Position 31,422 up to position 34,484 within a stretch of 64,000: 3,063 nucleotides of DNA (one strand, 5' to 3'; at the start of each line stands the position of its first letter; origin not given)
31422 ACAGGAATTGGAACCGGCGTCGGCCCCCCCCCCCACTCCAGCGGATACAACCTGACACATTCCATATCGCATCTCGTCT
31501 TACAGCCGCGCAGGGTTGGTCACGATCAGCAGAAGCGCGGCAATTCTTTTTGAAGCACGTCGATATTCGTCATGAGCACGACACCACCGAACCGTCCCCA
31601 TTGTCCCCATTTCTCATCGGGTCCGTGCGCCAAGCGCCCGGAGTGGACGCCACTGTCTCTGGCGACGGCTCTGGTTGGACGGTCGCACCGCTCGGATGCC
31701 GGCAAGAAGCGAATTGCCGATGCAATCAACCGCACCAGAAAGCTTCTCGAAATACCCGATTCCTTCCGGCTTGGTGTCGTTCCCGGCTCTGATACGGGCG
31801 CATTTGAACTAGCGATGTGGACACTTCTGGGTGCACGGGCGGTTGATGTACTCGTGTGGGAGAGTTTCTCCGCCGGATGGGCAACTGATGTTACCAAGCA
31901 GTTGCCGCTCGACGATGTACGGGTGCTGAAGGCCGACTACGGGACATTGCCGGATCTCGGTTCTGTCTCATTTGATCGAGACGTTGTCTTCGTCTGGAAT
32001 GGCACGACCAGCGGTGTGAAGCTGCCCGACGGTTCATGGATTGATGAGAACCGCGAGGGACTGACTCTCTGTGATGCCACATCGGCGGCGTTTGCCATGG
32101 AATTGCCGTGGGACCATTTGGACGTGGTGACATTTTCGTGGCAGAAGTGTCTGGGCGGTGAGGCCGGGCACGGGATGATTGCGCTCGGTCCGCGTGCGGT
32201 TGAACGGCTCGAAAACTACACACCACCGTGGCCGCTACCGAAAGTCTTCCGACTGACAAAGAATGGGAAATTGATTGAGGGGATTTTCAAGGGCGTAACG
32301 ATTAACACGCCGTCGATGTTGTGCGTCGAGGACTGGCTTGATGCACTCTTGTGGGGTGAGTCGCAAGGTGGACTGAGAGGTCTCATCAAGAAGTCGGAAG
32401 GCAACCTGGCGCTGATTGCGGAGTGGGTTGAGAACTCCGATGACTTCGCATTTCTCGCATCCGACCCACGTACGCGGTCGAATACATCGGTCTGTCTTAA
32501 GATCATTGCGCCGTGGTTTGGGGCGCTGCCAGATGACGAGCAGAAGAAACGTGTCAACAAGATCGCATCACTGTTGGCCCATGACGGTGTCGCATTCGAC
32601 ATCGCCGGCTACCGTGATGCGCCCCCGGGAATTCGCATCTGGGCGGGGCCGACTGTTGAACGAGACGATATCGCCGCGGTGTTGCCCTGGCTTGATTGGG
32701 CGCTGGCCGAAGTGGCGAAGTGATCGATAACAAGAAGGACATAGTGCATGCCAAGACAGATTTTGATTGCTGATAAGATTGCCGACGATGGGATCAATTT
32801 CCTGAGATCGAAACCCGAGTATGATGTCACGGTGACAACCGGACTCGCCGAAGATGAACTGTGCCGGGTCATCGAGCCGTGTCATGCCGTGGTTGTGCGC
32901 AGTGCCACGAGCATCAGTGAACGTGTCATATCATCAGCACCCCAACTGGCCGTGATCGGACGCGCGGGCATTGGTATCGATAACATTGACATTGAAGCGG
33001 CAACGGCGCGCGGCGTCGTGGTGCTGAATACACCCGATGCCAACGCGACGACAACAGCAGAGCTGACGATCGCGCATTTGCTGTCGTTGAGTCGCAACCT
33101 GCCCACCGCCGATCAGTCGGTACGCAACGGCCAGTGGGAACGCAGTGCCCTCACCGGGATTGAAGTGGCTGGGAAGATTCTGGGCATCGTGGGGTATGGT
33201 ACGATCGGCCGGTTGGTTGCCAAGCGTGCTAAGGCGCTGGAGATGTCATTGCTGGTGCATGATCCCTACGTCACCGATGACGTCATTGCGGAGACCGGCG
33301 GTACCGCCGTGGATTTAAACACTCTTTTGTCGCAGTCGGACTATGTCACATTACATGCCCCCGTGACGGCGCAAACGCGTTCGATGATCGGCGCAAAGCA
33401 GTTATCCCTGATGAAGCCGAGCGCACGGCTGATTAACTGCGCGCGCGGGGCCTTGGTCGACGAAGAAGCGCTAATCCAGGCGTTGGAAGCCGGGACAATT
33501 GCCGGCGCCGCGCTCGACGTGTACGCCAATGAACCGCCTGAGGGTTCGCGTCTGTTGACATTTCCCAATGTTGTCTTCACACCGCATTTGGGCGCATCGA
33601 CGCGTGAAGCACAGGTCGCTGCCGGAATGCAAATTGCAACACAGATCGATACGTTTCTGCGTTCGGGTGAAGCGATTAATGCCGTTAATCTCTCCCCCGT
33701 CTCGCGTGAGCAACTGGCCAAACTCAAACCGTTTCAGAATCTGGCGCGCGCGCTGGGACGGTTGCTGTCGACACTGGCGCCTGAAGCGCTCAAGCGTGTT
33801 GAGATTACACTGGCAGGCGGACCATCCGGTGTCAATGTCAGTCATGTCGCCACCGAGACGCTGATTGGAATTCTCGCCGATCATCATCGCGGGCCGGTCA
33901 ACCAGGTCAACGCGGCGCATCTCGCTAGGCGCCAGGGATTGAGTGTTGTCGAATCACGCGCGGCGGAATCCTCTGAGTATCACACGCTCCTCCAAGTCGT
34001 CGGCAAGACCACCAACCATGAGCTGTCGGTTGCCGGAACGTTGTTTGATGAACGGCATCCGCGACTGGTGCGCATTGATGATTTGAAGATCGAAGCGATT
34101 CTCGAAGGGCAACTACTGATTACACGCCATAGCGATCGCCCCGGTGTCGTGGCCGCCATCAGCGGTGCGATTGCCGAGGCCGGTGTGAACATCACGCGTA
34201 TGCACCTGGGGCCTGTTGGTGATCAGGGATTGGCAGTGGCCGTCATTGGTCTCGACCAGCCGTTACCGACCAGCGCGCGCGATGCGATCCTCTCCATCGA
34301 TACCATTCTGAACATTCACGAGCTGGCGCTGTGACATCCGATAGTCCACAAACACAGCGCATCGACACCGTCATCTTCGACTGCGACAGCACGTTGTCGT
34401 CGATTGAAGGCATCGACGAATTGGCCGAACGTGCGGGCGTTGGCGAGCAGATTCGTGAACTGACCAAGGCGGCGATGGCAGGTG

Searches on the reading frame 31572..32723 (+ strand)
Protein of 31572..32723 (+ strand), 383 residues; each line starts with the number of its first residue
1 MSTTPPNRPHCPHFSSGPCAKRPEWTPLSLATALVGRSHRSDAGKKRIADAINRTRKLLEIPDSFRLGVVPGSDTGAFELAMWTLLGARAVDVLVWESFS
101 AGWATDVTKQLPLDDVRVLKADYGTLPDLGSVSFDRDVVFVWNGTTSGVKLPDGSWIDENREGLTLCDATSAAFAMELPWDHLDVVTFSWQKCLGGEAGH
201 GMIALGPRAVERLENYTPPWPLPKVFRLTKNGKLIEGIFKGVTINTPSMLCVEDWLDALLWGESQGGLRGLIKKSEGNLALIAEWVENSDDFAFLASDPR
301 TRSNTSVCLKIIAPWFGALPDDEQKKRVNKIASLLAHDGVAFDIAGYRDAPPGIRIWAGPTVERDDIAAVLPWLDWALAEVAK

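Call 47: search_protein_families(library=ncbifam, proteins=[window:31572-32723:+], max_evalue=1e-10)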
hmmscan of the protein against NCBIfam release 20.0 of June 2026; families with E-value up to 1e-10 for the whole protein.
window:31572-32723:+ (383 aa): 5 families
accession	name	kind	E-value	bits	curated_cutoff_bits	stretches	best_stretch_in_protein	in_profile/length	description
NF002841.0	PRK03080.1-2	equivalog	2.8e-186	619.1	477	1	3-381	5-383/389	phosphoserine transaminase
TIGR01365.1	serC_2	equivalog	3.4e-174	579.3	448.2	1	8-380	1-373/374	phosphoserine transaminase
TIGR01366.1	serC_3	equivalog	2.2e-24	86.4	401.65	1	11-378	4-358/361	phosphoserine transaminase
TIGR01364.1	serC_1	equivalog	8.4e-15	54.5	443.6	1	35-311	34-301/358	phosphoserine transaminase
NF003764.0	PRK05355.1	equivalog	2.9e-11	42.9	253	1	33-311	35-299/357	3-phosphoserine/phosphohydroxythreonine transaminase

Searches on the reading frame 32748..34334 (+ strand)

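Call 47: search_protein_families(library=ncbifam, proteins=[window:32748-34334:+], max_evalue=1e-10)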
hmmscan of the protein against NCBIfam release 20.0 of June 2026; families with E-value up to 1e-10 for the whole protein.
window:32748-34334:+ (528 aa): 21 families
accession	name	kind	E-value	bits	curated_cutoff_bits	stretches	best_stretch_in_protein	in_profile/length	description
TIGR01327.1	PGDH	equivalog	3.8e-170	567.1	454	1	4-526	1-523/525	phosphoglycerate dehydrogenase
NF008759.0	PRK11790.1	equivalog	2.1e-84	283.6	404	1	4-334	13-347/410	phosphoglycerate dehydrogenase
NF009714.1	PRK13243.1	equivalog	1.6e-72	244.7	455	1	4-315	4-324/332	glyoxylate reductase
NF005069.0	PRK06487.1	equivalog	1.1e-57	195.5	448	1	47-313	50-319/320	2-hydroxyacid dehydrogenase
NF011938.0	PRK15409.1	equivalog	8.3e-53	179.5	492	1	26-291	24-296/324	glyoxylate/hydroxypyruvate reductase GhrB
NF005387.0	PRK06932.1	equivalog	3.3e-43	147.8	492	1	47-306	46-312/314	2-hydroxyacid dehydrogenase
NF006263.0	PRK08410.1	equivalog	1.2e-42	146.4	389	1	20-306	20-309/311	D-2-hydroxyacid dehydrogenase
NF041369.1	Dhydh_Halo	equivalog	3.7e-42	144.6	400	1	75-306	64-297/305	D-2-hydroxyacid dehydrogenase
NF005750.0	PRK07574.1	equivalog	4.2e-42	144.6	329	1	56-291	104-344/386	NAD-dependent formate dehydrogenase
NF001309.0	PRK00257.1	equivalog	5.2e-35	121.1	434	1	42-337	35-311/379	4-phosphoerythronate dehydrogenase PdxB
NF000492.1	vanH_gen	exception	2.1e-34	119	540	1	25-262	21-255/312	D-lactate dehydrogenase VanH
NF005027.0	PRK06436.1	equivalog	9.8e-31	107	261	1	73-304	56-280/303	2-hydroxyacid dehydrogenase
NF000004.1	vanH-D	exception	1.3e-29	103.4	550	1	13-262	15-261/323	D-lactate dehydrogenase VanH-D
NF006374.0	PRK08605.1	subfamily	5.8e-27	94.6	356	1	48-262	49-266/332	D-lactate dehydrogenase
NF000371.1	vanH_Agroup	exception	1.7e-26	93.2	700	1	44-262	49-260/322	VanH-A/VanH-Pt family D-lactate dehydrogenase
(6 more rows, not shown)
